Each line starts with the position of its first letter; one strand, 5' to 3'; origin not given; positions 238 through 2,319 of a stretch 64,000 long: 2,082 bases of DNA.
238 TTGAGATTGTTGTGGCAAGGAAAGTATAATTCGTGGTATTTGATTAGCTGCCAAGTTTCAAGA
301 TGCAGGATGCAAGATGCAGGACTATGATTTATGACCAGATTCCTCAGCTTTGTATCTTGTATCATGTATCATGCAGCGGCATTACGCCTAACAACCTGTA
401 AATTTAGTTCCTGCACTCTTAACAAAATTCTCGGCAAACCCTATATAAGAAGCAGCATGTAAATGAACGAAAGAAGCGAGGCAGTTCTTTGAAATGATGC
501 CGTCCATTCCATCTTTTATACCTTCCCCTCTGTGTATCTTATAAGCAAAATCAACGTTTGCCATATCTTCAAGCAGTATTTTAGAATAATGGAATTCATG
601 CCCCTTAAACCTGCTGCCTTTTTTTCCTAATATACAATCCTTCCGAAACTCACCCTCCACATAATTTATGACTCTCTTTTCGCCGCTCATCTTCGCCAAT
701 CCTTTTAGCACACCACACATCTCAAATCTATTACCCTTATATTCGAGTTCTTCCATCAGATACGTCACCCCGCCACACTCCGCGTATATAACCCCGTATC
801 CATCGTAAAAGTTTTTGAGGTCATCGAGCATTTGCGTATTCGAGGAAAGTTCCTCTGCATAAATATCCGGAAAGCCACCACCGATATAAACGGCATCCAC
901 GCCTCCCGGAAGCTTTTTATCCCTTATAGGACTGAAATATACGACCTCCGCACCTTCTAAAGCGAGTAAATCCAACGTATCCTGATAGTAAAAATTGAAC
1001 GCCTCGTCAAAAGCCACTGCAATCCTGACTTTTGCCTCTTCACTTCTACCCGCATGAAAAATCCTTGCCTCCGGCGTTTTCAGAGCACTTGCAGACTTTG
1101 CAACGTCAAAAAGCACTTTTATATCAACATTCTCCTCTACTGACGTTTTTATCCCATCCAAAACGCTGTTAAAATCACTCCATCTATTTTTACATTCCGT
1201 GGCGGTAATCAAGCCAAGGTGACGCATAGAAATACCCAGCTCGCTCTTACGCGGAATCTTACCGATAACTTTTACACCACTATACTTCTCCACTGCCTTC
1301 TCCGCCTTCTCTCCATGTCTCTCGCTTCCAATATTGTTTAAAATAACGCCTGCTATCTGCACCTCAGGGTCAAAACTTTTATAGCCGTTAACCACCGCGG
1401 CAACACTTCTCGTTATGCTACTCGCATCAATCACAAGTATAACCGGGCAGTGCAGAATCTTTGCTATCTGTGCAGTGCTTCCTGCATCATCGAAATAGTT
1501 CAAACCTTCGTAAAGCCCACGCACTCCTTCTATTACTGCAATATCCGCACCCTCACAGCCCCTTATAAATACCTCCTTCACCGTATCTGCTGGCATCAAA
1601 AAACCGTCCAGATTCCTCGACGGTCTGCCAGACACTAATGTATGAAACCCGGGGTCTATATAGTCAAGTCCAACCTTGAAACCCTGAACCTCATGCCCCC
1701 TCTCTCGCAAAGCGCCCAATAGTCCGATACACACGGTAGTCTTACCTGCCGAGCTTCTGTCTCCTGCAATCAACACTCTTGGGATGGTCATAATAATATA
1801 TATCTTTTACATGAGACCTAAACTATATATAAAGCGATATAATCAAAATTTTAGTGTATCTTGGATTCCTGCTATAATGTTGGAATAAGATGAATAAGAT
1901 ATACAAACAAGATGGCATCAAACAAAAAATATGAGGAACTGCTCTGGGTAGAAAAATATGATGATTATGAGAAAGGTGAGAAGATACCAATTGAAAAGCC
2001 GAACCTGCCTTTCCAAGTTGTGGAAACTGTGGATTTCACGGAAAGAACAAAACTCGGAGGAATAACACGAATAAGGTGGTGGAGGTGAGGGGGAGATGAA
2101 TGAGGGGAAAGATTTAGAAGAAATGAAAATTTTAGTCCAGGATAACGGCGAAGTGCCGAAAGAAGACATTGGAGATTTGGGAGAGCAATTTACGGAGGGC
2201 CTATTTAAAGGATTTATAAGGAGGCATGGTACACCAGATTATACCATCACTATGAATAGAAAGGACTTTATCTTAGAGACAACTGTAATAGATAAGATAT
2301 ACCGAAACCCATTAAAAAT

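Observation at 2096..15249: AT-rich defense/TA island: ORFan + AbiEi/AbiEii, RadC-OLD, MNT-HEPN and a TPR protein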

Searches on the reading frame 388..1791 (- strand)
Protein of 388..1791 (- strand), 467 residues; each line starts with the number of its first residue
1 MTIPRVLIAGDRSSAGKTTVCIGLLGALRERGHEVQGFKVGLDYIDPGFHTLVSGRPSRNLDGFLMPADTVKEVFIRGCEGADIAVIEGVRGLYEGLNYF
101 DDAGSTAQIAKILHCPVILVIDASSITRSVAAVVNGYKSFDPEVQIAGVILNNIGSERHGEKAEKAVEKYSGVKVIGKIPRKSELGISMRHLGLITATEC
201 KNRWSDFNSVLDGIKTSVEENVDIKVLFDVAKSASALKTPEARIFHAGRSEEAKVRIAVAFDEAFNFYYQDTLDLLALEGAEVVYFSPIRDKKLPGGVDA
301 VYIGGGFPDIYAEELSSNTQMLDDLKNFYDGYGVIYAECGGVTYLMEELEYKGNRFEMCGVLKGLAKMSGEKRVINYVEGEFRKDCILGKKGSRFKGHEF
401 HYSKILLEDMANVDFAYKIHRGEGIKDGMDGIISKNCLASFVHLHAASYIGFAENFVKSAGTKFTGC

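Call 5: search_protein_families(library=pfam, proteins=[window:388-1791:-], max_evalue=0.01)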
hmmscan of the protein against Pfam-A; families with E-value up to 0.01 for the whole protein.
window:388-1791:- (467 aa): 3 families
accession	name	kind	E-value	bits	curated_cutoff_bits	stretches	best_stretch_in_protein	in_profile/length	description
PF07685.20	GATase_3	-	2.2e-37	129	27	1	256-447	1-192/196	CobB/CobQ-like glutamine amidotransferase domain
PF01656.29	CbiA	-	1.9e-18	67.1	25.4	1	7-186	2-116/125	CobQ/CobB/MinD/ParA nucleotide binding domain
PF13500.12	AAA_26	-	2.3e-17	63.9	27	1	82-185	99-194/198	AAA domain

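Call 25: find_related_loci(query=window:388-1791:-, collection=metagenome_contigs, flank=10000)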
Query window:388-1791:- (467 aa) in metagenome_contigs; peptide patterns used: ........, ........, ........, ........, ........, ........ (x = any residue, [..] = any of these).
600 stretches matched a pattern (row limit reached: there are more); 568 encode a relative of the query (tblastn E <= 1e-3); the best 80 are kept; 80 distinct loci.
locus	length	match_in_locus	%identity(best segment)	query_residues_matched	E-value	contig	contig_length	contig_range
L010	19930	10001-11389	90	1-463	0e+0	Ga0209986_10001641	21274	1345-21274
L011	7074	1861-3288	80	1-460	0e+0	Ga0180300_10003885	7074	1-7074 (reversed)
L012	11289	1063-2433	77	1-460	0e+0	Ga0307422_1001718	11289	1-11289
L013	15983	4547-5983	70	2-466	0e+0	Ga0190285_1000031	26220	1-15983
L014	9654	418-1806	69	1-460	0e+0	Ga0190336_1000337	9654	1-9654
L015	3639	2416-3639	70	1-407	0e+0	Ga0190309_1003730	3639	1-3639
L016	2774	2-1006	77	128-460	0e+0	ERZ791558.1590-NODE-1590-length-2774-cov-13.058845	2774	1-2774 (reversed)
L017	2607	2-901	82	160-460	3e-173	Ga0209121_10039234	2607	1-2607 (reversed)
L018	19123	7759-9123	54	1-459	5e-157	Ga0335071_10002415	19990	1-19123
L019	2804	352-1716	53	1-459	5e-165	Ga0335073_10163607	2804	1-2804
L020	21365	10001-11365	54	1-459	6e-154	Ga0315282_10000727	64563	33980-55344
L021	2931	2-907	78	160-460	3e-161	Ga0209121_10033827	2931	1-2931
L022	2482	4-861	76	185-459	6e-147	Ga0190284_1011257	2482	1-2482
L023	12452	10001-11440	50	2-460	2e-137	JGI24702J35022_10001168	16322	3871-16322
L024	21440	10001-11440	50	2-460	2e-137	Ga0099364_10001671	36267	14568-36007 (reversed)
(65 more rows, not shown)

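Call 78: search_protein_families(library=pfam, proteins=[L010:8779-9846:-, L010:8331-8777:-, L010:7954-8334:-, L010:7035-7835:+, L010:4453-6183:+, L011:307-1839:+, L013:3739-4512:+, L013:2006-3694:-], max_evalue=0.001)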
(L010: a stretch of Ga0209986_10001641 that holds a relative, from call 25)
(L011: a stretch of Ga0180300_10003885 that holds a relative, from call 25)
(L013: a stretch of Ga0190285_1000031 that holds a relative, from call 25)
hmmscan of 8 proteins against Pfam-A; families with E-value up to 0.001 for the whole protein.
L010:8779-9846:- (355 aa): 1 family
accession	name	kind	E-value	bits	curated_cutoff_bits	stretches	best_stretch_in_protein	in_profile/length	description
PF18735.6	HEPN_RiboL-PSP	-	8.6e-05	23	28.4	1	187-349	30-187/191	RiboL-PSP-HEPN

L010:8331-8777:- (148 aa): 0 families

L010:7954-8334:- (126 aa): 1 family
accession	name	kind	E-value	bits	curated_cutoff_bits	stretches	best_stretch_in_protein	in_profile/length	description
PF05168.19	HEPN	-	4.4e-05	24.1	22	1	22-121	17-115/117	HEPN domain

L010:7035-7835:+ (266 aa): 6 families
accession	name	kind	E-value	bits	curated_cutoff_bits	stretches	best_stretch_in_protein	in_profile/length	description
PF01656.29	CbiA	-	1.5e-22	80.3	25.4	1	17-243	2-123/125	CobQ/CobB/MinD/ParA nucleotide binding domain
PF13614.12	AAA_31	-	2.3e-10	41.1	27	1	20-78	8-65/177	AAA domain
PF02374.21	ArsA_ATPase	-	1.3e-08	34.9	24.3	1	17-63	4-50/305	Anion-transporting ATPase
PF10609.15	ParA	-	4.2e-07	30.1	27.1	1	17-51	7-41/246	NUBPL iron-transfer P-loop NTPase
PF00142.24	Fer4_NifH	-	0.0001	22.3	25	0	16-54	2-40/271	4Fe-4S iron sulfur cluster binding proteins, NifH/frxC family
PF06564.18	CBP_BcsQ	-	0.00095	19.2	21.3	0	19-60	6-48/234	Cellulose biosynthesis protein BcsQ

L010:4453-6183:+ (576 aa): 8 families
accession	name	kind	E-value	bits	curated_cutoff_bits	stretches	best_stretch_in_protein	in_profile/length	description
PF14716.13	HHH_8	-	5e-24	84.9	30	1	2-78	2-72/73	Helix-hairpin-helix domain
PF14791.11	DNA_pol_B_thumb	-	9.9e-23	80.2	25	1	255-315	1-63/63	DNA polymerase beta thumb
PF14520.12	HHH_5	-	2.7e-12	47.4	27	1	94-149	2-55/57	Helix-hairpin-helix domain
PF02811.25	PHP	-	8.5e-10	39.6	26.4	1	340-450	1-99/164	PHP domain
PF00633.29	HHH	-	7.4e-06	26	24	0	53-73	10-30/30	Helix-hairpin-helix motif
PF14792.12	DNA_pol_B_palm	-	1.2e-05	26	25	1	169-212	12-55/113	DNA polymerase beta palm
PF12836.13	HHH_3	-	5.7e-05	23.6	27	0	53-72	13-32/65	Helix-hairpin-helix motif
PF11731.14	Cdd1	-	6.8e-05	23.4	25.5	0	92-125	4-36/86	Pathogenicity locus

L011:307-1839:+ (510 aa): 2 families
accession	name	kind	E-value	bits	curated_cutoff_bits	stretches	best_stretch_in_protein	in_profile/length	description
PF00206.25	Lyase_1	-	3.7e-64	217.6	27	1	34-296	34-312/312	Lyase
PF14698.11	ASL_C2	-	1.2e-09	38.9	27.3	1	359-397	1-38/69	Argininosuccinate lyase C-terminal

L013:3739-4512:+ (257 aa): 1 family
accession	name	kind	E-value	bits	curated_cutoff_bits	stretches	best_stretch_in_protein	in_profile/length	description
PF00590.25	TP_methylase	-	9e-18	65.4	27.8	1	3-149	1-150/212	Tetrapyrrole (Corrin/Porphyrin) Methylases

L013:2006-3694:- (562 aa): 5 families
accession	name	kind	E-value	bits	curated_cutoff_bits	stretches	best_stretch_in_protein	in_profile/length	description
PF00750.26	tRNA-synt_1d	-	5.3e-36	124.7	23.3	1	97-419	7-338/349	tRNA synthetases class I (R), catalytic domain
PF05746.21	DALR_1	-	3.7e-35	121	22.3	1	444-562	1-117/117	DALR anticodon binding domain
PF03485.21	Arg_tRNA_synt_N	-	2.8e-12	47.5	21.5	1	8-87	4-85/85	Arginyl tRNA synthetase N terminal domain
PF01921.24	tRNA-synt_1f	-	1.8e-06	27.6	27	0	103-159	15-70/360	tRNA synthetases class I (K)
PF09334.17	tRNA-synt_1g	-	0.00014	21.2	20.1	0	121-151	10-40/391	tRNA synthetases class I (M)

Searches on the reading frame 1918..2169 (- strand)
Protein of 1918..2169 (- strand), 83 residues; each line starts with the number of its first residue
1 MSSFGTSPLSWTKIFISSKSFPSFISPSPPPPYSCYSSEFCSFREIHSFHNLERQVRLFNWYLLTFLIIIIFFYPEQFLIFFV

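Call 5: search_protein_families(library=pfam, proteins=[window:1918-2169:-], max_evalue=0.01)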
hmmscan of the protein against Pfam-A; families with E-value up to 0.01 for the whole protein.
window:1918-2169:- (83 aa): 0 families
